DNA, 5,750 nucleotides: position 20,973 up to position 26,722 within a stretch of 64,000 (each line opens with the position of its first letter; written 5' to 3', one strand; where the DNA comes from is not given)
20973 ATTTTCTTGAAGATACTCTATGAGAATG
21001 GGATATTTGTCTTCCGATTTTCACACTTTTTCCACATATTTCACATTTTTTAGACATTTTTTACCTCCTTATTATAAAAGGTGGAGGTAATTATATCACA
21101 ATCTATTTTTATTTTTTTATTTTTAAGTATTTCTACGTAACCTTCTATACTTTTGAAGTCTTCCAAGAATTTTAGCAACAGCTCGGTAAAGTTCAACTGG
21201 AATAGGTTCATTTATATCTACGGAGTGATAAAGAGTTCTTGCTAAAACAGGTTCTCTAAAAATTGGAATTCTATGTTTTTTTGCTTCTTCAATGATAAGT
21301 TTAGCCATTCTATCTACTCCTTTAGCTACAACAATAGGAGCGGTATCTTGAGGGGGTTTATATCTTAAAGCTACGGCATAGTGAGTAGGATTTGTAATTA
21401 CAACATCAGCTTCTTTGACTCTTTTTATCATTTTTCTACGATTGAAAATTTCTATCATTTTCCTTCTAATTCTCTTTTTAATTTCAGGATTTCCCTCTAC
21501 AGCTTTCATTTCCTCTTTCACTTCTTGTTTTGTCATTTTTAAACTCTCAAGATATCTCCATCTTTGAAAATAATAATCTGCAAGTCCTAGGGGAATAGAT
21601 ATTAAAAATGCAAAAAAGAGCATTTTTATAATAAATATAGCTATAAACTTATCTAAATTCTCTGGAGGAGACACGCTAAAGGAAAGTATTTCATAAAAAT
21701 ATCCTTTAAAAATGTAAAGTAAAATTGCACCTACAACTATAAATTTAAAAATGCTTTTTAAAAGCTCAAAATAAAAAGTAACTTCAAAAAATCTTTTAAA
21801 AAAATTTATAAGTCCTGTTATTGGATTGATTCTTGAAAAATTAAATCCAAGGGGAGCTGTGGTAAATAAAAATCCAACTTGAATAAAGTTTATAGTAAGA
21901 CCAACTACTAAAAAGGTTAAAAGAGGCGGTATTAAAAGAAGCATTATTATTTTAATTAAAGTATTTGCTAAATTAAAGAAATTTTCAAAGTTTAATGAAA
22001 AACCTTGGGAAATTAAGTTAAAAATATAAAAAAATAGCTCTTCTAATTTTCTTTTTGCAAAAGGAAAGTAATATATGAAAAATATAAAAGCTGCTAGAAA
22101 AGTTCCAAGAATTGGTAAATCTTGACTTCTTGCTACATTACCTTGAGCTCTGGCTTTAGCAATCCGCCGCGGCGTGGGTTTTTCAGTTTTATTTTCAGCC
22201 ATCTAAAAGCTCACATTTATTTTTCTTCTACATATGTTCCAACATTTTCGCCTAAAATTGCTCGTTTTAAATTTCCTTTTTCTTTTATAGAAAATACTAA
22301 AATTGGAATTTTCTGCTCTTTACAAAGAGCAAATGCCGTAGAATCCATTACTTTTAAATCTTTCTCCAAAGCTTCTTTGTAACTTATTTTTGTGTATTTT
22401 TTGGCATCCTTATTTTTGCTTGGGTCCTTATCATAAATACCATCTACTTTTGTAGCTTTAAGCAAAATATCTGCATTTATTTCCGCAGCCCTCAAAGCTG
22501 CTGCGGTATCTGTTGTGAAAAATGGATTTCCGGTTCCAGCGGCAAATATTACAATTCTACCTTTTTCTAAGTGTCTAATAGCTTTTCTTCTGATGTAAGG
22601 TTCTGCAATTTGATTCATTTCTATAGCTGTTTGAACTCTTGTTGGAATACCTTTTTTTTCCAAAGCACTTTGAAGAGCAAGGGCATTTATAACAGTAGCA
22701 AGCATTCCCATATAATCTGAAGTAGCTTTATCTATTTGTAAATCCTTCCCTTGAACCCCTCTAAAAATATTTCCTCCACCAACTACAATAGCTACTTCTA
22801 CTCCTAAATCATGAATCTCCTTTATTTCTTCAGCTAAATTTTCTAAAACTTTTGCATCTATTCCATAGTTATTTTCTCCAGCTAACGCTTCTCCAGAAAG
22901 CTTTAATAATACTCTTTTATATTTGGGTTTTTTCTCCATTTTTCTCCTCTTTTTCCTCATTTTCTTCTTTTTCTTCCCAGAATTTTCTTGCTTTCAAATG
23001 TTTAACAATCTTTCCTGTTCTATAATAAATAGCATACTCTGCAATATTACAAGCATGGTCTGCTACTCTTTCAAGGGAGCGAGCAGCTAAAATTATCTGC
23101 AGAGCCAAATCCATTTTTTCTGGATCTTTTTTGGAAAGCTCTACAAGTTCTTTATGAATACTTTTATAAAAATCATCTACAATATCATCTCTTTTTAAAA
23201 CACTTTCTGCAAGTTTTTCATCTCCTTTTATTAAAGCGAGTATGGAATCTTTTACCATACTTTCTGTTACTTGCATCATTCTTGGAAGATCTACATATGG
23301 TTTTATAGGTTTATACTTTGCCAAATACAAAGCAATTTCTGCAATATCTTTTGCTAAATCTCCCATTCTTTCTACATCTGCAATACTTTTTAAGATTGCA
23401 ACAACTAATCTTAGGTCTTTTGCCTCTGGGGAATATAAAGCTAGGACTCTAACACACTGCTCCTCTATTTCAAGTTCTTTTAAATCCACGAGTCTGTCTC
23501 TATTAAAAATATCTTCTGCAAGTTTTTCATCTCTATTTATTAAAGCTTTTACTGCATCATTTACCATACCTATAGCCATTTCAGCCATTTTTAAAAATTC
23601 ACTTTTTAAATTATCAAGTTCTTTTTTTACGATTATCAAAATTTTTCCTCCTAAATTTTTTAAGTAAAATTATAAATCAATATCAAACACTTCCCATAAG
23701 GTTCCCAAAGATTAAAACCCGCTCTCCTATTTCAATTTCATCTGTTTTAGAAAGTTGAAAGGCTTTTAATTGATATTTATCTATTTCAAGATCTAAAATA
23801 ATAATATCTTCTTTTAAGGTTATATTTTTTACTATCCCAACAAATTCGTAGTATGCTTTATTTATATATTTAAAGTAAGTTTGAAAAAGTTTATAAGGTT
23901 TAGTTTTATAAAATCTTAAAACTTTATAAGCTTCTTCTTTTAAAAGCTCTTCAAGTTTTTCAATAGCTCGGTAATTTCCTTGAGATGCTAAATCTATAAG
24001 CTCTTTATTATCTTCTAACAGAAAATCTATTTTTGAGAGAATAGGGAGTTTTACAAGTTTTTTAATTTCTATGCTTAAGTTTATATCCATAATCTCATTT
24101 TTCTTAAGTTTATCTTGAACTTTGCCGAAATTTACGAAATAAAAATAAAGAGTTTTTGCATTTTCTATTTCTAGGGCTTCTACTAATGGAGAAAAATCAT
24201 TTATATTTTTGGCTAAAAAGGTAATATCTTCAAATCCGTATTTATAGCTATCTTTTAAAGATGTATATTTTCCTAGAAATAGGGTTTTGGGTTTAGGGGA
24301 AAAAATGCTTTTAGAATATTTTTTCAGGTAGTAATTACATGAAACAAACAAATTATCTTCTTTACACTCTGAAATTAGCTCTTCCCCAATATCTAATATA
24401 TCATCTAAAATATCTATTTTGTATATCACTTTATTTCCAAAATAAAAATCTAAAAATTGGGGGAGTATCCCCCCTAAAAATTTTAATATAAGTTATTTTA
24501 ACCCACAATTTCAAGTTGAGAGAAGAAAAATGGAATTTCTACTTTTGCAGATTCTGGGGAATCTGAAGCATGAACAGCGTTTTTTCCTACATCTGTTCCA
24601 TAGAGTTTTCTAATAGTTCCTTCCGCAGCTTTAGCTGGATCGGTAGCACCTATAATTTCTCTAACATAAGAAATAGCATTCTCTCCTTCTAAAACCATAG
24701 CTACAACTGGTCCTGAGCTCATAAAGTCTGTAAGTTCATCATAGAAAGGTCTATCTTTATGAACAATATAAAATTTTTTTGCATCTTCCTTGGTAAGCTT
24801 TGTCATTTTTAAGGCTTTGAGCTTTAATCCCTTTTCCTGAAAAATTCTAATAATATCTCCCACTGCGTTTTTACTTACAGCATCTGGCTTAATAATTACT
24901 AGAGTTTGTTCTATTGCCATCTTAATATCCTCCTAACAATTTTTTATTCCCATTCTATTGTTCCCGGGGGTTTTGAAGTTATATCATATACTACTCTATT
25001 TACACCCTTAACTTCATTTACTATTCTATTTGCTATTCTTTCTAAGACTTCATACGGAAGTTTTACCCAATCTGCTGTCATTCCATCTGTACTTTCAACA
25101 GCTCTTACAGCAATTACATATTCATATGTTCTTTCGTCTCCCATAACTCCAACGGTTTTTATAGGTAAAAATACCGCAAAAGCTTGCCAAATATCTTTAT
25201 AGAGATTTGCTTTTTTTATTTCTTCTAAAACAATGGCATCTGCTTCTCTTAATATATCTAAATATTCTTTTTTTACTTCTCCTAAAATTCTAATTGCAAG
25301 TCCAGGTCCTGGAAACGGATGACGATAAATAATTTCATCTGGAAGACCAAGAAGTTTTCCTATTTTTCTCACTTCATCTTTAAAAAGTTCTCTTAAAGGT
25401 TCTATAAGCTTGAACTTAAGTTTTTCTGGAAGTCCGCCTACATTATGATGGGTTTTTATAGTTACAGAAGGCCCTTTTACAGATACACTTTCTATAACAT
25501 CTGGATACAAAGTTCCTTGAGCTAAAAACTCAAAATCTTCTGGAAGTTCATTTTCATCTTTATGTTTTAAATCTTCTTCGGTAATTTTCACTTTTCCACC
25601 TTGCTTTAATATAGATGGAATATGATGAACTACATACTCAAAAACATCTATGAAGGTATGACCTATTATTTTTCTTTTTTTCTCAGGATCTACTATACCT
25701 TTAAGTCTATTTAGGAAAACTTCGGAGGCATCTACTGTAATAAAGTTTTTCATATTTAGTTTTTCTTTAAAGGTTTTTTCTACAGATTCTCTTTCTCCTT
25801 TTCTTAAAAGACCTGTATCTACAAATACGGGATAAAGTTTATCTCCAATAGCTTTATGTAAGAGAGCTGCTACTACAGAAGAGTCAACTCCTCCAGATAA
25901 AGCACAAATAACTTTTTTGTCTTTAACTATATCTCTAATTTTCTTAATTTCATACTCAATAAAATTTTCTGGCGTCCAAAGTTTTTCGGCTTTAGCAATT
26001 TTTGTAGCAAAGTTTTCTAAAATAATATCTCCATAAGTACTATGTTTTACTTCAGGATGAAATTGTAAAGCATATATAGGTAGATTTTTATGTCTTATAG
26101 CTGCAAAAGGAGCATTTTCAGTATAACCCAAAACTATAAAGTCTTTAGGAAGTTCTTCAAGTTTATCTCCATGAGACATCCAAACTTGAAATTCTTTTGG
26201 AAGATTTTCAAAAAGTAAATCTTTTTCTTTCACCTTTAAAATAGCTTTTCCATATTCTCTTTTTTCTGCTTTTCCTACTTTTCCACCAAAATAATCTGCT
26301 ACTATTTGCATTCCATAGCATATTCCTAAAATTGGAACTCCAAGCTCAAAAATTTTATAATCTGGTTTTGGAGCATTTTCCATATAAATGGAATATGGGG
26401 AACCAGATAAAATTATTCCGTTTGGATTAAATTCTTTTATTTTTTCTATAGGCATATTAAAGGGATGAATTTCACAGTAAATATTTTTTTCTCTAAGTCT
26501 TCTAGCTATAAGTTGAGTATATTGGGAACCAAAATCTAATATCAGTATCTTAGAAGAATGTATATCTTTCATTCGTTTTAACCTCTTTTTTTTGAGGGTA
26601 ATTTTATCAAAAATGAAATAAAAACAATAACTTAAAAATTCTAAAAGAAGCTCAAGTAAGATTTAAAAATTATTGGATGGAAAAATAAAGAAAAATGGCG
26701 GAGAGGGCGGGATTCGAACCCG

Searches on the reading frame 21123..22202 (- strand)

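Call 77: search_protein_families(library=pfam, proteins=[window:21123-22202:-], max_evalue=0.00001)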
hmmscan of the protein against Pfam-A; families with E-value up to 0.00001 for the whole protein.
window:21123-22202:- (359 aa): 1 family
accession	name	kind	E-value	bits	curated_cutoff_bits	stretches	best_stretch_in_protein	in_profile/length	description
PF01312.24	Bac_export_2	-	2.5e-112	375.9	24.4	1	3-346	1-332/335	FlhB HrpN YscU SpaS Family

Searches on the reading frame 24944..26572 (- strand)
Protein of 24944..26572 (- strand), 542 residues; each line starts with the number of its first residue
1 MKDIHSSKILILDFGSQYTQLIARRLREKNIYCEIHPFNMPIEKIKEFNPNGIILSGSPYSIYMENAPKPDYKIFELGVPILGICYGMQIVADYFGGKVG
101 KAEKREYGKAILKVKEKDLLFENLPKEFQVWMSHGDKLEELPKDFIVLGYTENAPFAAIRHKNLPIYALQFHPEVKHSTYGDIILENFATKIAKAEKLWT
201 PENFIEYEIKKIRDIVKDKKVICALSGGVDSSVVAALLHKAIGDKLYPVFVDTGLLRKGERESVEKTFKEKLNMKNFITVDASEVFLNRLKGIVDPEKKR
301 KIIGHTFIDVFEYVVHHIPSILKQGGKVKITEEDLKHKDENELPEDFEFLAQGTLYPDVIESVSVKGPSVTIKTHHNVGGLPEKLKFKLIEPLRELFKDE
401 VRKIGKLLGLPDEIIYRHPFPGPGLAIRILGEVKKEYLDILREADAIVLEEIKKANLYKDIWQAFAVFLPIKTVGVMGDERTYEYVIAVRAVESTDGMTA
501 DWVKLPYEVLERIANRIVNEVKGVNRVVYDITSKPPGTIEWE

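Call 74: find_encoding_contigs(protein=window:24944-26572:-, flank=10000, max_places=1)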
Protein window:24944-26572:- (542 aa): 4 contigs read that carry it; 1 place shown.
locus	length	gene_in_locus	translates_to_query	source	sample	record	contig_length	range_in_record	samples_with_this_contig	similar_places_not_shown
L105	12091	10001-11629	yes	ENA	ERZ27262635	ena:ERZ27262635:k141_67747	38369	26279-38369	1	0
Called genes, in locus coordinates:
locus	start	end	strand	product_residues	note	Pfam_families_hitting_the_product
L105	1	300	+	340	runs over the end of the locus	PF02540:NAD_synthase (weak), PF02568:ThiI (weak), PF03054:tRNA_Me_trans, PF06508:QueC (weak), PF20259:tRNA_Me_trans_M, PF20258:tRNA_Me_trans_C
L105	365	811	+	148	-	-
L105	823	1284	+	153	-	-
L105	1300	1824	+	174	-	PF00213:OSCP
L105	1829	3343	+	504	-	PF02874:ATP-synt_ab_N, PF00006:ATP-synt_ab, PF00306:ATP-synt_ab_C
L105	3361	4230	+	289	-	PF00231:ATP-synt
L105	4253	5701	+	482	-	PF02874:ATP-synt_ab_N, PF00006:ATP-synt_ab, PF22919:ATP-synt_VA_C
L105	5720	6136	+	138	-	-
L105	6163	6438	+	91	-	-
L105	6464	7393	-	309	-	PF01145:Band_7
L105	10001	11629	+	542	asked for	PF00117:GATase, PF07722:Peptidase_C26, PF02540:NAD_synthase (faint), PF03054:tRNA_Me_trans (faint), PF00958:GMP_synt_C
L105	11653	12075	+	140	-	PF00334:NDK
